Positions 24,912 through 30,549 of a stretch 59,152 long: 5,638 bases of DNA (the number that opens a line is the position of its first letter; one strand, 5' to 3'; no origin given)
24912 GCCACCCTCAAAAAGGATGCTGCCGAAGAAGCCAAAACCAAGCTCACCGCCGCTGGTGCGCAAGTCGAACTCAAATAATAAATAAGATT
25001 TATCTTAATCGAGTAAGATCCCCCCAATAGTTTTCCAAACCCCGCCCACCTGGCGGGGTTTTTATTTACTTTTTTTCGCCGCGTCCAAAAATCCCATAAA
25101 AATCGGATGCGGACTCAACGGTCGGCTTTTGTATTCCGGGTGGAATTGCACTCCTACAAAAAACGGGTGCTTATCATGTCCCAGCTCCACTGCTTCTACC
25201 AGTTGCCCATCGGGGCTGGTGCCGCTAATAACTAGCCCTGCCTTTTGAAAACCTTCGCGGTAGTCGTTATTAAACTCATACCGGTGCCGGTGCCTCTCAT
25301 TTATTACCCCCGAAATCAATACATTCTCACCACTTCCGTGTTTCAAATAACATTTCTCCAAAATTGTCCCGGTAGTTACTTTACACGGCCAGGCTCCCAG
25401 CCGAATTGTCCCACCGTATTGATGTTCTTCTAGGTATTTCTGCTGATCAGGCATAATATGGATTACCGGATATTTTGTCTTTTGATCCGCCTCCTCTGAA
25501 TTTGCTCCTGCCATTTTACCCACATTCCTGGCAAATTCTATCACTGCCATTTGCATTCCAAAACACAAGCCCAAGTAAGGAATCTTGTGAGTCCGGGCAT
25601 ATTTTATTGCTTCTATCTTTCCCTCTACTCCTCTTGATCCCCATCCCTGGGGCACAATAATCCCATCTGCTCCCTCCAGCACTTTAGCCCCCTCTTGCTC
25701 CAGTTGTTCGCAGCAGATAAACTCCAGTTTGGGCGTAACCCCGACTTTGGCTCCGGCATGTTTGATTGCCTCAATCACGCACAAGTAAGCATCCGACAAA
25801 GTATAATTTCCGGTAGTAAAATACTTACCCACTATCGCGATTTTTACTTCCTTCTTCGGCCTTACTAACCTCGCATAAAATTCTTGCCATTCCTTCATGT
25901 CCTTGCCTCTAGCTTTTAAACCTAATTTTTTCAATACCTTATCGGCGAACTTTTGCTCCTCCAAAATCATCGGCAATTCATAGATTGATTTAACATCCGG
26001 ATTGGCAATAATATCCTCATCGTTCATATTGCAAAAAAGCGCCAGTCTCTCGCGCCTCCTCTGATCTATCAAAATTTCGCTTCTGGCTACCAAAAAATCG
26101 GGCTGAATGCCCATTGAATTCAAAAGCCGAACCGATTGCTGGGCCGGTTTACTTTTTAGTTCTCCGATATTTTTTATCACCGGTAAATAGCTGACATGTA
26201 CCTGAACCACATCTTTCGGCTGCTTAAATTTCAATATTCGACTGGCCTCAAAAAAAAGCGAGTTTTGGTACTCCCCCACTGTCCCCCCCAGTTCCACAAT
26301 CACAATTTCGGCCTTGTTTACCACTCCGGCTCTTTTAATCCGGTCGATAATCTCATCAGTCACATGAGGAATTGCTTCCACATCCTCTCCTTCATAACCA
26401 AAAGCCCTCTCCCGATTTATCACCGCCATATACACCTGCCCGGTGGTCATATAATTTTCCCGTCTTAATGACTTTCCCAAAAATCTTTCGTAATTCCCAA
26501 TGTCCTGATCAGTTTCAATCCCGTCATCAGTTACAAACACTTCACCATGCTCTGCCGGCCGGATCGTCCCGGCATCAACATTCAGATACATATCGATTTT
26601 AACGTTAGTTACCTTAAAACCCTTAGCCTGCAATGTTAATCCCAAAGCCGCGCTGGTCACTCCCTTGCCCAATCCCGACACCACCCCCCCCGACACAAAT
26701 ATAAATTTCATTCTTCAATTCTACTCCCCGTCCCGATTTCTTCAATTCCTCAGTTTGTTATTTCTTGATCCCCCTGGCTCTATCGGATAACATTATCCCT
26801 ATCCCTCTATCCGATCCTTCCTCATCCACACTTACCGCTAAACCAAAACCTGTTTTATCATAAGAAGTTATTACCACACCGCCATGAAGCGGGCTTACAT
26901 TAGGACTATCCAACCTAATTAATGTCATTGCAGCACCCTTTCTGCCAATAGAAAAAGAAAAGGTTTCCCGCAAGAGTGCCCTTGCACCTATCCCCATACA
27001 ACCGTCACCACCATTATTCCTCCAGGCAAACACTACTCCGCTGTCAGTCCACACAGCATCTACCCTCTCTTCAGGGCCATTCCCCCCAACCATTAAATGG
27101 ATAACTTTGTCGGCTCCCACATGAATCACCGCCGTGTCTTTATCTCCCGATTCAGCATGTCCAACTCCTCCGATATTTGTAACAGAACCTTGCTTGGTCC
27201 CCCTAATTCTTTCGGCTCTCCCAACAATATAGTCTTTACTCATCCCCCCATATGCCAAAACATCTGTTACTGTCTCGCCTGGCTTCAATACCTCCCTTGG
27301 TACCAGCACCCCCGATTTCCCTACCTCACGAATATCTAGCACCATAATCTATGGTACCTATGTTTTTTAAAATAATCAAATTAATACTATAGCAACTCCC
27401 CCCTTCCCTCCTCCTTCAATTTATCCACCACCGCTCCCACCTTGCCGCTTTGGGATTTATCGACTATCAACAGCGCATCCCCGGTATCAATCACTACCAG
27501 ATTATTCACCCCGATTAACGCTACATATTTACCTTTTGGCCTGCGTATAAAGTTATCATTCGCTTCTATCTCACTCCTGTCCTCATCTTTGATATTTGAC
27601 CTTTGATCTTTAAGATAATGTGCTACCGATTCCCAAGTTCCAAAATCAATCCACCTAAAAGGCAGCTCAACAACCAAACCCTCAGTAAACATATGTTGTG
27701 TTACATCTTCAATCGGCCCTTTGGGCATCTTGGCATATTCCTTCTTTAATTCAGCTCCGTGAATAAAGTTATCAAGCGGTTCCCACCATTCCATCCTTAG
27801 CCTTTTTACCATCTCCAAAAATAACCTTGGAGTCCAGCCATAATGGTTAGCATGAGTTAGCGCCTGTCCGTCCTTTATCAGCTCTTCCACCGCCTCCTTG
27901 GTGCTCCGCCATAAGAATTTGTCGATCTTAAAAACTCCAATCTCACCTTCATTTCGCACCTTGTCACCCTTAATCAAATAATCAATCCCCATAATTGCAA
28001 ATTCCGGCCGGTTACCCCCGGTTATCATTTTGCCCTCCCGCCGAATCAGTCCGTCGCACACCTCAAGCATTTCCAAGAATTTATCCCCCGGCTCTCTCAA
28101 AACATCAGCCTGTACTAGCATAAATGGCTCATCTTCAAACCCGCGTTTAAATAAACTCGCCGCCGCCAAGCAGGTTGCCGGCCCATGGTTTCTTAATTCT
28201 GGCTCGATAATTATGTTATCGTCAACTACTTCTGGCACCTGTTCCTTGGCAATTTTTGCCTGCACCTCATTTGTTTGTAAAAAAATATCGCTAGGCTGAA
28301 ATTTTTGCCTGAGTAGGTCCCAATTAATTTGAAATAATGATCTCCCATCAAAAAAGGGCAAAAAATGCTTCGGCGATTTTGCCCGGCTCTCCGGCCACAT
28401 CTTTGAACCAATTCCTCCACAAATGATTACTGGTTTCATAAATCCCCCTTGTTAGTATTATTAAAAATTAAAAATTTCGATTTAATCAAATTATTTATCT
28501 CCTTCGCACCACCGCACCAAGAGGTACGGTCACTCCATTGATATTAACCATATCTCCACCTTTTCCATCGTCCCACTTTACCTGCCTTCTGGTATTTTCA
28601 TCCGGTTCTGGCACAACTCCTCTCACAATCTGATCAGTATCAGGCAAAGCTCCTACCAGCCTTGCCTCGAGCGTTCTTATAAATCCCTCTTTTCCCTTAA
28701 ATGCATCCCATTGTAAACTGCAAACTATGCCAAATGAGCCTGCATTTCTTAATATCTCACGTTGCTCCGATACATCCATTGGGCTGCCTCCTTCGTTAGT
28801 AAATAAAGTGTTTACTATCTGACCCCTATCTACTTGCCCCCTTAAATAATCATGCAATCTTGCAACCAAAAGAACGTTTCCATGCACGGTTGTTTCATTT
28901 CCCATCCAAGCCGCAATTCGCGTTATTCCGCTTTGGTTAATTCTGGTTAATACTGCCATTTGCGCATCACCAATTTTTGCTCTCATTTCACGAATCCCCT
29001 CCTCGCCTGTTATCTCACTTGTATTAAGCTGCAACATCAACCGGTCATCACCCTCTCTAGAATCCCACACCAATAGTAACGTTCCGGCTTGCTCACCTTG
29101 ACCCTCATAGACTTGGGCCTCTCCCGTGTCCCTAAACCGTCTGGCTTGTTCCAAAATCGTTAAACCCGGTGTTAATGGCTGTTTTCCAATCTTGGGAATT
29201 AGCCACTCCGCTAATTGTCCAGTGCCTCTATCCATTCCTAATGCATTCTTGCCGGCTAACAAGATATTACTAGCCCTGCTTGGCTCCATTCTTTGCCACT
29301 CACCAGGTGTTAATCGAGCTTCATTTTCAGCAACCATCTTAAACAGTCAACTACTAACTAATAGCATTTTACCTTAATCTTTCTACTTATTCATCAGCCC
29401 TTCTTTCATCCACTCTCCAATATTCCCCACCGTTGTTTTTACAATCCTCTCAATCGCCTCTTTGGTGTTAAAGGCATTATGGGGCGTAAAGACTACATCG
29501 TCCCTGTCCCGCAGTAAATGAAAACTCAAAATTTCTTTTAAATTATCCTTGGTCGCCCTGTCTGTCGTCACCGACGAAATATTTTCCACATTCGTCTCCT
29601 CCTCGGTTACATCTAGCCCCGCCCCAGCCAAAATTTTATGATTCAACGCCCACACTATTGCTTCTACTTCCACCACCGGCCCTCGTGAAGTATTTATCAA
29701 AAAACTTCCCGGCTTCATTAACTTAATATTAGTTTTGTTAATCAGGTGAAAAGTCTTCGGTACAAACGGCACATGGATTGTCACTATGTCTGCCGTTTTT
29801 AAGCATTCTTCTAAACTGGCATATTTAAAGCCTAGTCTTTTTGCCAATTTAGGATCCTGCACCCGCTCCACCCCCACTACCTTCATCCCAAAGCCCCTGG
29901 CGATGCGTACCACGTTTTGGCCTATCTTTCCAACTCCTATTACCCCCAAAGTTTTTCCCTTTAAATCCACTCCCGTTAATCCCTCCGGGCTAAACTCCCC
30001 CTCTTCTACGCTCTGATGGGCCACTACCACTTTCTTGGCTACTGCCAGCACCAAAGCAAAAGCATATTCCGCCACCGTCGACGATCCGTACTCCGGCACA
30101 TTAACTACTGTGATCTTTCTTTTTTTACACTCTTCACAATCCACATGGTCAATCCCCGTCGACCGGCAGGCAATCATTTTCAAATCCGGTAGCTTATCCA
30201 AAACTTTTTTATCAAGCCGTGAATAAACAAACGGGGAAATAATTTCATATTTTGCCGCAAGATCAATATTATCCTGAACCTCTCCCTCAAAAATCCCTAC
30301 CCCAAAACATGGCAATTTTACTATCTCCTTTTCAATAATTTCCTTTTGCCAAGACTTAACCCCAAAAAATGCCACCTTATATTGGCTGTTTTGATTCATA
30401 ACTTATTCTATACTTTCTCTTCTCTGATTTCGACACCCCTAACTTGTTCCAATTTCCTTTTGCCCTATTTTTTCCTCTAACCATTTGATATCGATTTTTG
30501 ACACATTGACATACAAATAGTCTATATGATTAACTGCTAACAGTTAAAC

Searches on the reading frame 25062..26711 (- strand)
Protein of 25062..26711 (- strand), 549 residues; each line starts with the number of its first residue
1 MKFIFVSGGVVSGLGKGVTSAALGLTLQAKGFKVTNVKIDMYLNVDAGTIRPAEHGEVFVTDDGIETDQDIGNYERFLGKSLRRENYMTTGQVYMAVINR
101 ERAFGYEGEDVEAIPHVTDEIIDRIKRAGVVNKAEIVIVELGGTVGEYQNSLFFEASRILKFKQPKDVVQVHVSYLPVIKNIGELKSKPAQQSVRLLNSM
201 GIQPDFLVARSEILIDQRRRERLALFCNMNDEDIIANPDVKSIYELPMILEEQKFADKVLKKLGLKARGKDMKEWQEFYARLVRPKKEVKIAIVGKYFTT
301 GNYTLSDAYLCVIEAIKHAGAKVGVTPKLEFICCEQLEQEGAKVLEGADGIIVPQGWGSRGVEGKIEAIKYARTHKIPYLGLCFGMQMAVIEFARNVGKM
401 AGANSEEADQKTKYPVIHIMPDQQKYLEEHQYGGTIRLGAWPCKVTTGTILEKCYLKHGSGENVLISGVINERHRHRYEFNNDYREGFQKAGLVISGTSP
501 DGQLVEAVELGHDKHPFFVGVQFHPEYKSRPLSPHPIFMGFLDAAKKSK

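Call 57: search_protein_families(library=pfam, proteins=[window:25062-26711:-], max_evalue=0.00001)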
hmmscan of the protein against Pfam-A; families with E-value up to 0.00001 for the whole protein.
window:25062-26711:- (549 aa): 3 families
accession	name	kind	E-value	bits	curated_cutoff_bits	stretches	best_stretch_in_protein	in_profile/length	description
PF06418.20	CTP_synth_N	-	8.7e-101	337.2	26.1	1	2-265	1-265/265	CTP synthase N-terminus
PF00117.34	GATase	-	3.5e-33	115.3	22.8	1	305-543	2-189/190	Glutamine amidotransferase class-I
PF07722.19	Peptidase_C26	-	9.4e-07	29.3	20.5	1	368-526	97-219/219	Peptidase C26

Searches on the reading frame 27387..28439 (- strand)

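Call 57: search_protein_families(library=pfam, proteins=[window:27387-28439:-], max_evalue=0.00001)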
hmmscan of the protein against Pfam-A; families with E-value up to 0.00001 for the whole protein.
window:27387-28439:- (350 aa): 2 families
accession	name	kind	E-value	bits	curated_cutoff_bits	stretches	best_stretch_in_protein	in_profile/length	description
PF22640.1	ManC_GMP_beta-helix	-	2.5e-10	40.5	27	1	291-341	6-55/55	MannoseP isomerase/GMP-like beta-helix domain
PF00483.29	NTP_transferase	-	1.7e-08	34.8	21.2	1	2-126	1-122/245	Nucleotidyl transferase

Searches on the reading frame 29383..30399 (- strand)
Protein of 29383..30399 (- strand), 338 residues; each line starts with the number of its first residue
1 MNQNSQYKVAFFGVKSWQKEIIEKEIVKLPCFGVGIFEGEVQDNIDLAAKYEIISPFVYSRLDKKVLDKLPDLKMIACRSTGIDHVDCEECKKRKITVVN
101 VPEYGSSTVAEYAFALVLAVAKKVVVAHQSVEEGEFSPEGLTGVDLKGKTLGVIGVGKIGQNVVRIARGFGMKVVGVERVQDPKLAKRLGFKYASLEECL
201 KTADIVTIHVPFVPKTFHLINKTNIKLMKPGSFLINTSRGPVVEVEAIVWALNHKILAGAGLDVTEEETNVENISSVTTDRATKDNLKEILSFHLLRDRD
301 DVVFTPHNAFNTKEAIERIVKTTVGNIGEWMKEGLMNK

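Call 57: search_protein_families(library=pfam, proteins=[window:29383-30399:-], max_evalue=0.00001)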
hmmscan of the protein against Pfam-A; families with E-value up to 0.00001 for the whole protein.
window:29383-30399:- (338 aa): 4 families
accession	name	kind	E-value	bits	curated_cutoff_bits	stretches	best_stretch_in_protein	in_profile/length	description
PF02826.25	2-Hacid_dh_C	-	1.5e-51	174.8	25.1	1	114-309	1-178/178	D-isomer specific 2-hydroxyacid dehydrogenase, NAD binding domain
PF00389.36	2-Hacid_dh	-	7.2e-28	97.4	24.6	1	38-335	27-128/134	D-isomer specific 2-hydroxyacid dehydrogenase, catalytic domain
PF07991.19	KARI_N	-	1.6e-06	28.3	20.6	1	146-232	2-89/165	Acetohydroxy acid isomeroreductase, NADPH-binding domain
PF03446.21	NAD_binding_2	-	8.9e-06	26.2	21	0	151-242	2-97/161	NAD binding domain of 6-phosphogluconate dehydrogenase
